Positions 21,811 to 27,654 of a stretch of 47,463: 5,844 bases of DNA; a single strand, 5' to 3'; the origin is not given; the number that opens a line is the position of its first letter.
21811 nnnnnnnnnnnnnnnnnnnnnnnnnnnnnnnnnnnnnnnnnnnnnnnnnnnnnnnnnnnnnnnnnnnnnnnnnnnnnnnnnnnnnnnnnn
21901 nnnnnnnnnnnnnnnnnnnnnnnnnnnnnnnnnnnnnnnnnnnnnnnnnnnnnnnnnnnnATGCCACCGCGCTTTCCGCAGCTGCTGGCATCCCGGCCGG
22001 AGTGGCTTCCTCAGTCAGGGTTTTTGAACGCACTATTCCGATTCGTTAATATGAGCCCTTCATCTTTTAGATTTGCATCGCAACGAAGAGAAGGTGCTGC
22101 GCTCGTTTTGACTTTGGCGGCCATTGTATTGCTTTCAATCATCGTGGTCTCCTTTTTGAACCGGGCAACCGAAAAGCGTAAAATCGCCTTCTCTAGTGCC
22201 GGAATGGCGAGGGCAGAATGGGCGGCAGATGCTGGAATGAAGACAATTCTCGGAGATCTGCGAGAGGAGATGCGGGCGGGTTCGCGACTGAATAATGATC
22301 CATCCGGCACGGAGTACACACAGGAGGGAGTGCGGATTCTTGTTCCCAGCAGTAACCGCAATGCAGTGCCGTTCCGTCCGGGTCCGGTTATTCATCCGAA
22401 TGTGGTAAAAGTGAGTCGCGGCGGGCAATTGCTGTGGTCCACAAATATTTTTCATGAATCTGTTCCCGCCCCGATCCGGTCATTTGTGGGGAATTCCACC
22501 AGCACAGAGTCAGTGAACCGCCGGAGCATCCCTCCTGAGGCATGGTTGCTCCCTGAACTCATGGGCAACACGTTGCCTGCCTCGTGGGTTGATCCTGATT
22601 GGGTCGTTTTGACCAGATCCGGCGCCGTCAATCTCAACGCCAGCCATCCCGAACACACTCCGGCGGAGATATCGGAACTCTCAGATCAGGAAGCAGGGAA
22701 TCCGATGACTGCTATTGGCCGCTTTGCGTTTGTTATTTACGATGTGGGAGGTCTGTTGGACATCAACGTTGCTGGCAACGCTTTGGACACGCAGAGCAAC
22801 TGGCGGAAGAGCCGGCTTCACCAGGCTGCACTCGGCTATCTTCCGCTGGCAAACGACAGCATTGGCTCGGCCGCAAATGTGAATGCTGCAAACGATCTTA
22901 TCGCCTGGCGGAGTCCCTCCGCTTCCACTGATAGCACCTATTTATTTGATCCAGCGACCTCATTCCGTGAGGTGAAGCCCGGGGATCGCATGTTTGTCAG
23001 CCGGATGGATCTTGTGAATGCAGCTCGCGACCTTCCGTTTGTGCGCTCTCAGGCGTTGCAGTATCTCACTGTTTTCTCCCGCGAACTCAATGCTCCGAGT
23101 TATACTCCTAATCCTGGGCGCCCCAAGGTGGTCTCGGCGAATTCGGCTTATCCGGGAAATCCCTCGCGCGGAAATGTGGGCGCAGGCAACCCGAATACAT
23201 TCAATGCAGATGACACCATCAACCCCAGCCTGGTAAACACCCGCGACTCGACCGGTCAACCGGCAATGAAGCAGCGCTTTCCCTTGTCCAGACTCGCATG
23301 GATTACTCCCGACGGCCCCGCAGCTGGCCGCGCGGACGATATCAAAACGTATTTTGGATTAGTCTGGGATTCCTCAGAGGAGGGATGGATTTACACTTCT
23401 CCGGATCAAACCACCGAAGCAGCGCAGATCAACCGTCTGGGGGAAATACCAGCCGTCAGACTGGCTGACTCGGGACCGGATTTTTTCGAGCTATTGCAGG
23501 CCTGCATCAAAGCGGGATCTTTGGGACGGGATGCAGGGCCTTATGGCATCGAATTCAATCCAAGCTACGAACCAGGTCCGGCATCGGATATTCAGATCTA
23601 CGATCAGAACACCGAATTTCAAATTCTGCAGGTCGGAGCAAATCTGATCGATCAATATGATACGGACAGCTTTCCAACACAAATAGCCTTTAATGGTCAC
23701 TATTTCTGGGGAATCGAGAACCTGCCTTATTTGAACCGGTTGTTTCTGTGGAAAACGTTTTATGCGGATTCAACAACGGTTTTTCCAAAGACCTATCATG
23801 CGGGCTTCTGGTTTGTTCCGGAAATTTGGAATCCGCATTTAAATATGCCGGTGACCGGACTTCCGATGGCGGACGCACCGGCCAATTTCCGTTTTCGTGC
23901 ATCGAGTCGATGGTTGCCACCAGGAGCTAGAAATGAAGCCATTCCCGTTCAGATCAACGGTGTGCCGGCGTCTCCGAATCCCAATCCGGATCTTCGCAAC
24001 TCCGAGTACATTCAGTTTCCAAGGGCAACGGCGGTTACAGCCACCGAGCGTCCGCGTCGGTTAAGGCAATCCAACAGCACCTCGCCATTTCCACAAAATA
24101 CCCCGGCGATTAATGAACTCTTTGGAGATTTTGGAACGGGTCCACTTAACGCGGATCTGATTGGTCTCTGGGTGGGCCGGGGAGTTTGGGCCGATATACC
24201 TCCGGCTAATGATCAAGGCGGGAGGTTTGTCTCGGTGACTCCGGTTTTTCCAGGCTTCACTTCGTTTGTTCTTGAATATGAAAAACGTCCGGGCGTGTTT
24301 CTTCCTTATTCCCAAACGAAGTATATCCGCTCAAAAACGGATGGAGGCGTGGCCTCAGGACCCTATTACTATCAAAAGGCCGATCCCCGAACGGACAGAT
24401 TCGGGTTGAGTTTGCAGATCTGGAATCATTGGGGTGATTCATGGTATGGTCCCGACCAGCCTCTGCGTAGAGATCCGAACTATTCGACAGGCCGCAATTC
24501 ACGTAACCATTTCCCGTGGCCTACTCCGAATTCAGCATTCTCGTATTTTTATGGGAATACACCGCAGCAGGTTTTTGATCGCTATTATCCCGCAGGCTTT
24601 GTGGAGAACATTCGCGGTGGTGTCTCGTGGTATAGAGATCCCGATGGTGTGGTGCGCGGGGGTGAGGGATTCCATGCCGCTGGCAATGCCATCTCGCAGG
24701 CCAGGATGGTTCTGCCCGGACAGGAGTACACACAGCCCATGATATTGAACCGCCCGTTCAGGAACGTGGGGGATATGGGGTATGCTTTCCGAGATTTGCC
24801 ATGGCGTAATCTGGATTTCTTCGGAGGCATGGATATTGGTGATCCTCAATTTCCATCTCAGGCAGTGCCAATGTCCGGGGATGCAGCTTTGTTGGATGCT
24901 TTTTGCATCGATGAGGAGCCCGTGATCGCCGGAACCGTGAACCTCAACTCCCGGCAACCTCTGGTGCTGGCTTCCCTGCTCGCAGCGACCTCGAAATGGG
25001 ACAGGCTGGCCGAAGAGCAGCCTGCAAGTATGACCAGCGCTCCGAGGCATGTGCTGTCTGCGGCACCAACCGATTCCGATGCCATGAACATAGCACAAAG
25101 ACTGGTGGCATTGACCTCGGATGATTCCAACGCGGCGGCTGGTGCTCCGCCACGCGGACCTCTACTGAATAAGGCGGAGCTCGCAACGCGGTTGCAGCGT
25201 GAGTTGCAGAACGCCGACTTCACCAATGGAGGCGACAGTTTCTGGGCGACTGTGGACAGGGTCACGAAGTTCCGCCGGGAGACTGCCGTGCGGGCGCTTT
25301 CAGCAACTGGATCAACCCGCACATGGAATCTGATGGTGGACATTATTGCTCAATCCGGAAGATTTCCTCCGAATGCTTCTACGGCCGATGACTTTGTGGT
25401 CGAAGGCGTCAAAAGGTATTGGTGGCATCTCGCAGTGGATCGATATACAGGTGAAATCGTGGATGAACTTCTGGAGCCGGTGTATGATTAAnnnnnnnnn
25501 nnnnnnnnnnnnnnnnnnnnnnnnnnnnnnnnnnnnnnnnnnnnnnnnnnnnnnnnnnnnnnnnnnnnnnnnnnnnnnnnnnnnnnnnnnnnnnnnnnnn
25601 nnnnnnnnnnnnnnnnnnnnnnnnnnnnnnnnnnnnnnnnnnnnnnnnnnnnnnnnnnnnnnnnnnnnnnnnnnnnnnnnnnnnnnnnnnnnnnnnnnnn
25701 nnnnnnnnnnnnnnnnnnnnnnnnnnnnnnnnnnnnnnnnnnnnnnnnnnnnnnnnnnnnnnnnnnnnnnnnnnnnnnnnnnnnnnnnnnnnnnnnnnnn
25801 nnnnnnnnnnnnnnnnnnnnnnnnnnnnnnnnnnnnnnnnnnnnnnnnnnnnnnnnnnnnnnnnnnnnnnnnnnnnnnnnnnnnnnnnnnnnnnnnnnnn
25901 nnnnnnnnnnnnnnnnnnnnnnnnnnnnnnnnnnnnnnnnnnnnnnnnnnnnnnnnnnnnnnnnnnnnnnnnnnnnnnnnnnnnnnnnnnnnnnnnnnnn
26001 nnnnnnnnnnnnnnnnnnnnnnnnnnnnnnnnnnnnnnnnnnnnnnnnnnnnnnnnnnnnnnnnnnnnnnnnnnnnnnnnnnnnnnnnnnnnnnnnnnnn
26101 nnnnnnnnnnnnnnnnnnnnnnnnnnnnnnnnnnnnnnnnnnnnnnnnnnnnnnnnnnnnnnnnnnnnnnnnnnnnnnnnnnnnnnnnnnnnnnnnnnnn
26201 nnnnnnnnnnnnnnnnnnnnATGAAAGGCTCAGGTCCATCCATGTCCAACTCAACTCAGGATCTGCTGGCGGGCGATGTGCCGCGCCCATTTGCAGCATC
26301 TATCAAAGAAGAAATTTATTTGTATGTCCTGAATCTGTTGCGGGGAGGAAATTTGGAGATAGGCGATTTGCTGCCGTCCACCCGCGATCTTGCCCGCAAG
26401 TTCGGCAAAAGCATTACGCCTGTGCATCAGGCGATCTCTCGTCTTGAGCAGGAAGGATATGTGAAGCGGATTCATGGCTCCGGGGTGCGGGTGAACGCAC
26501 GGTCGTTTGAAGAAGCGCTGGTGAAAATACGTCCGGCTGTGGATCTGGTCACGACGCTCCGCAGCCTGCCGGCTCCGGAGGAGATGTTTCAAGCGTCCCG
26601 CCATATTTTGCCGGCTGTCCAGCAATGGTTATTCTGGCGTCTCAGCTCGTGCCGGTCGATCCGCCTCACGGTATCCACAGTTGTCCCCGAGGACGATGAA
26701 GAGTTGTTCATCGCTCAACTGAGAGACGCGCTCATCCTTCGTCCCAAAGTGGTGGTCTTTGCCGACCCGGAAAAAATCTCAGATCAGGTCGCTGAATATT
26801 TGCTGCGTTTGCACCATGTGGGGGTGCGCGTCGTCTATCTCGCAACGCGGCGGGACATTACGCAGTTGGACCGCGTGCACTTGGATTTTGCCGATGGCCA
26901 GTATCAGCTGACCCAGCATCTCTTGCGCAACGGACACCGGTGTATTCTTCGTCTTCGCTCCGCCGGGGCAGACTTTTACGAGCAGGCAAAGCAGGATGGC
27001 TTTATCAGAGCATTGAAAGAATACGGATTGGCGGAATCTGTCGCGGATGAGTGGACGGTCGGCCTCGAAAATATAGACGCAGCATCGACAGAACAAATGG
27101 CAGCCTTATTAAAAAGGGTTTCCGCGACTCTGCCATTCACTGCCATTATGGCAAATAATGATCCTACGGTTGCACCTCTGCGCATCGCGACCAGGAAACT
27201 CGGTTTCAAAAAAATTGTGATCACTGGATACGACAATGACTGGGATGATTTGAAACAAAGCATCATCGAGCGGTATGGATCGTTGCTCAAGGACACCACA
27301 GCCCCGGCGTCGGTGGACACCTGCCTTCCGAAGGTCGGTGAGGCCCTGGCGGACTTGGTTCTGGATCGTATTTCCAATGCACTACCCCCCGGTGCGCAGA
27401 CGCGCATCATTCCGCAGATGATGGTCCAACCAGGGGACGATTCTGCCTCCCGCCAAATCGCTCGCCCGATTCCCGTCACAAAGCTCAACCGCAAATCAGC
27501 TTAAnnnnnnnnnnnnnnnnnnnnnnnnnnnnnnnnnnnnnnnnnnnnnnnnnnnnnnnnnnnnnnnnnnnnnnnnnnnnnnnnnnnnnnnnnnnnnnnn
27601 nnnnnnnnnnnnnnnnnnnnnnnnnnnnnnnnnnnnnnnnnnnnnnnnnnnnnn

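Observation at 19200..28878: An unassigned secreted domain of about 150 aa in three copies, bracketing the pseudopilin cassette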

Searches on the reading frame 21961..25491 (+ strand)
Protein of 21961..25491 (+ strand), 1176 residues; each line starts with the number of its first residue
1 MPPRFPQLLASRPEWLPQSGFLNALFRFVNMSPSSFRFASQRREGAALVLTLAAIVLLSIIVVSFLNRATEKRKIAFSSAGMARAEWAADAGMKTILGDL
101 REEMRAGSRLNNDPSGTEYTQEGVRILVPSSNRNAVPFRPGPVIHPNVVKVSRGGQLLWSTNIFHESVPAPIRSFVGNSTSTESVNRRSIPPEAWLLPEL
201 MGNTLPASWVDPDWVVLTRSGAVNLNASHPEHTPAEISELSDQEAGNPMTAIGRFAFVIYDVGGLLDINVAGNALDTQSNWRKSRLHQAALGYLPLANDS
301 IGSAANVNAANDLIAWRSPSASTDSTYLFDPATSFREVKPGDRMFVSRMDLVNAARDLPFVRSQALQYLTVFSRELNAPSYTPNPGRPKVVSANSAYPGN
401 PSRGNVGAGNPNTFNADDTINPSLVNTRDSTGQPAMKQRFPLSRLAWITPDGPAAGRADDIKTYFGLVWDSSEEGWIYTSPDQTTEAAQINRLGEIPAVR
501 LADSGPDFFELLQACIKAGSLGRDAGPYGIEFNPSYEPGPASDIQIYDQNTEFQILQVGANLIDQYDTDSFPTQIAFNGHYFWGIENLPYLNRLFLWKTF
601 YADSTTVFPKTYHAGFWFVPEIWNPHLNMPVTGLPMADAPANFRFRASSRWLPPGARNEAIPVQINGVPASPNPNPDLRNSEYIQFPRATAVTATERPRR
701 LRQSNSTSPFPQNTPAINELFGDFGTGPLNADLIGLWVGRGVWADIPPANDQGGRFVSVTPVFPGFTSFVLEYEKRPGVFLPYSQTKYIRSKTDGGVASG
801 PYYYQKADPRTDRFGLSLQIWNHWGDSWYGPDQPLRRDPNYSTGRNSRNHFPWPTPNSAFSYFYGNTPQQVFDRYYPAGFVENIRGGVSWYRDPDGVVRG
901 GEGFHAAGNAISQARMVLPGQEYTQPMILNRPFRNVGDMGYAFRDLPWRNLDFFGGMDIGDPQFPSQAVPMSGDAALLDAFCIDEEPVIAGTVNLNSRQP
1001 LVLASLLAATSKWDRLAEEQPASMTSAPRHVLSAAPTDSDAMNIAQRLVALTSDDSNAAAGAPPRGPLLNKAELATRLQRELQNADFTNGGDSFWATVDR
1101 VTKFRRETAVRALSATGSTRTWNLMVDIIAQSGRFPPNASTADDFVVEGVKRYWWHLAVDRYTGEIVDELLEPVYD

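Call 3: search_protein_families(library=pfam, proteins=[window:21961-25491:+], max_evalue=0.01)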
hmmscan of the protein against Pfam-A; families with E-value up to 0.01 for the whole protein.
window:21961-25491:+ (1176 aa): 0 families

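Call 4: search_protein_families(library=ncbifam, proteins=[window:21961-25491:+], max_evalue=0.01)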
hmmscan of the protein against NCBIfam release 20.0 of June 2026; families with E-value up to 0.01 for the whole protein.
window:21961-25491:+ (1176 aa): 1 family
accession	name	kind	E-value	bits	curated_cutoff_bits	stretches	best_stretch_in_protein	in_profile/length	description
TIGR02600.1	Verru_Chthon_A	subfamily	0.0029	15.5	332.3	1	45-104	1-60/1296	Verru_Chthon cassette protein A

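Call 54: find_related_loci(query=A4, collection=genome_contigs, flank=10000)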
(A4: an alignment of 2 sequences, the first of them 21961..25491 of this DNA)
Query A4 (1176 aa) in genome_contigs; peptide patterns used: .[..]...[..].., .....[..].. (x = any residue, [..] = any of these).
238 stretches matched a pattern; 63 encode a relative of the query (tblastn E <= 1e-3); 60 distinct loci.
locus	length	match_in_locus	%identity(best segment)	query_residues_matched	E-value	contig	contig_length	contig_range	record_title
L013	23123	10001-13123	35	18-1176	3e-168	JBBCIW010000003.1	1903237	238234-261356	MAG: Chthoniobacteraceae bacterium isolate MAG_CPA_09 P10A_000000039124, whole genome shotgun sequence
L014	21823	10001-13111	35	30-1174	9e-168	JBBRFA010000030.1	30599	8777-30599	MAG: Chthoniobacterales bacterium isolate Co_metawrap_2544 Cmw_2544_k141_26769008_length_30599_cov_27.1468, whole genome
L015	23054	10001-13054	34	39-1176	3e-162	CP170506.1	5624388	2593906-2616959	MAG: Chthoniobacteraceae bacterium isolate SH-KS-3 chromosome, complete genome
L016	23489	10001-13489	30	41-1176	7e-133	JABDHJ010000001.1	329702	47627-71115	MAG: Verrucomicrobia bacterium isolate BWOrgControl_Nextera80_MAG4 3300021044.a:Ga0206872_10001, whole genome shotgun se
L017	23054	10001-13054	36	43-1176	1e-166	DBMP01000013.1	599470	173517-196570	MAG TPA_asm: Spartobacteria bacterium UBA695 UBA695_contig_12, whole genome shotgun sequence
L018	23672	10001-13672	41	3-1176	3e-129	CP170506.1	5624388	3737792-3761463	MAG: Chthoniobacteraceae bacterium isolate SH-KS-3 chromosome, complete genome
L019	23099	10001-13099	31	41-1176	9e-127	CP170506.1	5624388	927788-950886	MAG: Chthoniobacteraceae bacterium isolate SH-KS-3 chromosome, complete genome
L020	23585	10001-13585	30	30-1176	5e-115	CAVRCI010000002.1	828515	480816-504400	MAG: uncultured Verrucomicrobiae bacterium isolate MFD03250.bin.1.70 genome assembly, contig: contig_13126, whole genome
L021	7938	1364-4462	29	43-1176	9e-104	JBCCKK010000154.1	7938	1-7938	MAG: Verrucomicrobiota bacterium isolate P01_C01_bin.136 k141_230225_length_7938_cov_8.0000, whole genome shotgun sequen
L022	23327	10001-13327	29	12-1174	6e-102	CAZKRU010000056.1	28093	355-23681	MAG TPA_asm: uncultured Verrucomicrobiota bacterium isolate SRP287051_co2_250 genome assembly, contig: NODE_3504_length_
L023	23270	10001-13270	29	44-1174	2e-94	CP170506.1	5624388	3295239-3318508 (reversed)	MAG: Chthoniobacteraceae bacterium isolate SH-KS-3 chromosome, complete genome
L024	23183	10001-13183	36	1-1176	3e-180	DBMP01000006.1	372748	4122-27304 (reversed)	MAG TPA_asm: Spartobacteria bacterium UBA695 UBA695_contig_91, whole genome shotgun sequence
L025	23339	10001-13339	28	26-1174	3e-84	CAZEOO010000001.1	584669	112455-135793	MAG TPA_asm: uncultured Chthoniobacteraceae bacterium isolate SRP216815_co1_285 genome assembly, contig: NODE_5_length_5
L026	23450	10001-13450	35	10-1176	2e-82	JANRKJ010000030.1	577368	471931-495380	MAG: Terrimicrobiaceae bacterium isolate bins.495 k141_4080876, whole genome shotgun sequence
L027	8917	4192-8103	32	31-1176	5e-70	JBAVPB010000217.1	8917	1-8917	MAG: Chthoniobacteraceae bacterium isolate MFD00741_ilm_asm_bin14 k127_164191, whole genome shotgun sequence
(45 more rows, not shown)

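Call 87: search_protein_families(library=pfam, proteins=[L026:6216-6881:-, L026:13453-14208:+, L026:14292-15911:+, L026:19367-21649:+, L016:14311-16458:+, L016:16482-18143:-, L018:14498-18661:+], max_evalue=0.1)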
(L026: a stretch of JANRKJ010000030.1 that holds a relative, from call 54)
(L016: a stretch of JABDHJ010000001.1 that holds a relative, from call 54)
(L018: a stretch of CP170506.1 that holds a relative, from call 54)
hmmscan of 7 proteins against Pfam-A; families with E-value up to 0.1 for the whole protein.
L026:6216-6881:- (222 aa): 1 family
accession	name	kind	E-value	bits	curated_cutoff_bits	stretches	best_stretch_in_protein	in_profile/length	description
PF07081.18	DUF1349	-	0.0003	21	32.4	1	147-196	111-159/179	Protein of unknown function (DUF1349)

L026:13453-14208:+ (252 aa): 0 families

L026:14292-15911:+ (540 aa): 3 families
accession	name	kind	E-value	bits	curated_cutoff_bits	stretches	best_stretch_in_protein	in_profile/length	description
PF00128.31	Alpha-amylase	-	2.1e-73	248.5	22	1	17-455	2-444/446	Alpha amylase, catalytic domain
PF22460.2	Neopullulanase-like_C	-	0.032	15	27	1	473-502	12-41/79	Neopullulanase-like, C-terminal domain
PF16657.11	Malt_amylase_C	-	0.078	13.5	27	0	472-534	14-75/75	Maltogenic Amylase, C-terminal domain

L026:19367-21649:+ (761 aa): 2 families
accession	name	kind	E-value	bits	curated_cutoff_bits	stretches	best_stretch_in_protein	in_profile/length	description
PF17389.8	Bac_rhamnosid6H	-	1.1e-17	64.8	24.5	1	365-616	3-255/339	Bacterial alpha-L-rhamnosidase 6 hairpin glycosidase domain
PF17390.7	Bac_rhamnosid_C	-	0.0055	16.9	22.1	1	681-735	1-56/78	Bacterial alpha-L-rhamnosidase C-terminal domain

L016:14311-16458:+ (716 aa): 3 families
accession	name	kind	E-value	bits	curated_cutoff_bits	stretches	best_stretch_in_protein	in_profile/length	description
PF01301.25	Glyco_hydro_35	-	5.8e-44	151.4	27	1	11-174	2-149/319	Glycosyl hydrolases family 35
PF02449.21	Glyco_hydro_42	-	1e-20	74.9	21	1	28-383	5-337/376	Beta-galactosidase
PF22369.2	GLMA_2nd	-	5.3e-17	62.3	27.7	1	463-567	9-115/138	GLMA-like, second domain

L016:16482-18143:- (554 aa): 0 families

L018:14498-18661:+ (1388 aa): 2 families
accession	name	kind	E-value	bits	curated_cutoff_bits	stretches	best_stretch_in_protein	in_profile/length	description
PF12951.13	PATR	-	7.4e-31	106.3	27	6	1135-1164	1-30/30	Passenger-associated-transport-repeat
PF07589.16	PEP-CTERM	-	6.1e-05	23.4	20.7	1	1360-1380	1-20/24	PEP-CTERM motif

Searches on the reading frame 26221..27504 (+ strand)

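Call 3: search_protein_families(library=pfam, proteins=[window:26221-27504:+], max_evalue=0.01)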
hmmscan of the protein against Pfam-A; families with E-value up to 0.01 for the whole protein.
window:26221-27504:+ (427 aa): 5 families
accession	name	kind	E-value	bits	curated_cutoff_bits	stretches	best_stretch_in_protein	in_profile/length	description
PF00392.27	GntR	-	1.2e-15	57.3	27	1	29-91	2-64/64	Bacterial regulatory proteins, gntR family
PF00532.27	Peripla_BP_1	-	4e-10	40.1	22.2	1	161-384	44-261/281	Periplasmic binding proteins and sugar binding domain of LacI family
PF13377.12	Peripla_BP_3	-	5.9e-07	30.1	26.5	1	232-398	2-159/167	Periplasmic binding protein-like domain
PF13412.12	HTH_24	-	1e-06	28.6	21.9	1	53-82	19-48/48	Winged helix-turn-helix DNA-binding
PF25212.1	HVO_A0114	-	0.0084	16.3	27.6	0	53-84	38-69/84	HVO_A0114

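Call 4: search_protein_families(library=ncbifam, proteins=[window:26221-27504:+], max_evalue=0.01)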
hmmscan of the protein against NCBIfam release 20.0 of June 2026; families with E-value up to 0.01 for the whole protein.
window:26221-27504:+ (427 aa): 28 families (the best 25 are shown)
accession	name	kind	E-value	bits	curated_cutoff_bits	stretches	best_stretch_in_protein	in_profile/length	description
NF052282.1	PLP_TF_PdxR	equivalog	9.3e-11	41.4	320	1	28-97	2-71/448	MocR-like pyridoxine biosynthesis transcription factor PdxR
TIGR02018.2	his_ut_repres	equivalog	3.8e-10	39.5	220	1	31-106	3-78/226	histidine utilization transcriptional repressor HutC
TIGR02404.1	trehalos_R_Bsub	equivalog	1e-07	31.8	211.95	1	30-94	3-68/233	trehalose operon repressor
NF047563.1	modulin_PmtR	equivalog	1.3e-07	31.7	200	1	21-94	10-79/125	PSM export ABC transporter transcriptional regulator PmtR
NF052290.2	MocR_like_YczR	exception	1.6e-07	30.4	487.4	1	36-131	28-127/458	MocR-like transcription factor YczR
NF007449.0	PRK10014.1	subfamily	2.9e-07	29.9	310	1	187-312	130-250/342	Mal regulon transcriptional regulator MalI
NF052281.1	rhizopine_MocR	equivalog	1.5e-06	27.2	650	1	22-93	13-84/479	rhizopine catabolism transcriptional regulator MocR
TIGR02325.1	C_P_lyase_phnF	equivalog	1.9e-06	27.6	156.8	1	40-100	21-81/238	phosphonate metabolism transcriptional regulator PhnF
NF007979.0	PRK10703.1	equivalog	9.8e-06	24.9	501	1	215-387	154-312/341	HTH-type transcriptional repressor PurR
NF007741.0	PRK10421.1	equivalog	1.8e-05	24.3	311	1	27-94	7-74/262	transcriptional regulator LldR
NF007001.0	PRK09464.1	equivalog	2.1e-05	24.3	330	1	38-94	21-77/254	pyruvate dehydrogenase complex transcriptional repressor PdhR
NF011575.0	PRK14999.1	equivalog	2.6e-05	23.6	424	1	20-110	9-95/241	histidine utilization repressor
NF007706.0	PRK10401.1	equivalog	3.8e-05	23.1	555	1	218-319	155-251/346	HTH-type transcriptional regulator GalS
NF003011.0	PRK03837.1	subfamily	6.9e-05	22.6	260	1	30-105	16-91/241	transcriptional regulator NanR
NF008571.0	PRK11523.1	equivalog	7e-05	22.4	396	1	41-94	22-75/258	transcriptional regulator ExuR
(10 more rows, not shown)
